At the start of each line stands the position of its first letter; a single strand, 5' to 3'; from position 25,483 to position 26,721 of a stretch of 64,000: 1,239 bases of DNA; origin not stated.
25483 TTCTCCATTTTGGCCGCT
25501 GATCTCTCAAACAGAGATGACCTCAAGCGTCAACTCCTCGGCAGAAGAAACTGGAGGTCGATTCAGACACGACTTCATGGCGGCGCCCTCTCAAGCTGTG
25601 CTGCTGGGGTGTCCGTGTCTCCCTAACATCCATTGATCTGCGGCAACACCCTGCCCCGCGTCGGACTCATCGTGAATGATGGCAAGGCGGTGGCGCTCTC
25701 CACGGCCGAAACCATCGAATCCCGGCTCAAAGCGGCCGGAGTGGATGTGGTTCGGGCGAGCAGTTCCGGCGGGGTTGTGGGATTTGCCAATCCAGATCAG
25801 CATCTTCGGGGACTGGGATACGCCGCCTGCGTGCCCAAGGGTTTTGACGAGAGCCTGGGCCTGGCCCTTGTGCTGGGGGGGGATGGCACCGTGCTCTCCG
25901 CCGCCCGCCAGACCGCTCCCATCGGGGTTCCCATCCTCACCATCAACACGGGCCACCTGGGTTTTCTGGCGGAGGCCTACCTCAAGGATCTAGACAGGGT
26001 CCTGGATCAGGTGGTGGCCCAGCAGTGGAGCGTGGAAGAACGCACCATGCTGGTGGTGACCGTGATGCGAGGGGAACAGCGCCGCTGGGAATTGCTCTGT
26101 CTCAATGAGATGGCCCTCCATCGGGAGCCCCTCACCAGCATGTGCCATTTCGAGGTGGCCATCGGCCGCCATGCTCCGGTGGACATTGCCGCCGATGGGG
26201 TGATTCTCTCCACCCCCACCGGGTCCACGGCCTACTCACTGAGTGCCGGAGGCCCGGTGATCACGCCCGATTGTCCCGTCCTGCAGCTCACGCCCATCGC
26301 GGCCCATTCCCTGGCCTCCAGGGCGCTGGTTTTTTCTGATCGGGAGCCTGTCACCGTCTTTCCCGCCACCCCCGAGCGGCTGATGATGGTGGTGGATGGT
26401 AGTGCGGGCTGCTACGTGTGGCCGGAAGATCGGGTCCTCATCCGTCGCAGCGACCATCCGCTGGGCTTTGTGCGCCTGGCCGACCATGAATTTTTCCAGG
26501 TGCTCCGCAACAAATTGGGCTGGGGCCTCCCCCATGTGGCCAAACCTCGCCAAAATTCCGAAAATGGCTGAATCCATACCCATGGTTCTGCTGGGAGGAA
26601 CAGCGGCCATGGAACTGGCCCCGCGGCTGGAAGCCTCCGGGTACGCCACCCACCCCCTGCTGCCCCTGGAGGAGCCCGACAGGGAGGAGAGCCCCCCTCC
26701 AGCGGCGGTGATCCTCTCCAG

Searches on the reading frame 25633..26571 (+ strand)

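Call 55: search_protein_families(library=pfam, proteins=[window:25633-26571:+], max_evalue=0.01)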
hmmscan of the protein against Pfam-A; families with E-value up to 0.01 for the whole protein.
window:25633-26571:+ (312 aa): 2 families
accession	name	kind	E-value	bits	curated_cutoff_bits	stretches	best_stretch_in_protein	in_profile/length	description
PF20143.4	NAD_kinase_C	-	7.2e-36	123.1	23.7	1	157-281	1-125/126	ATP-NAD kinase C-terminal domain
PF01513.26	NAD_kinase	-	1.4e-20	74.4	25.5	1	10-130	1-128/130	ATP-NAD kinase N-terminal domain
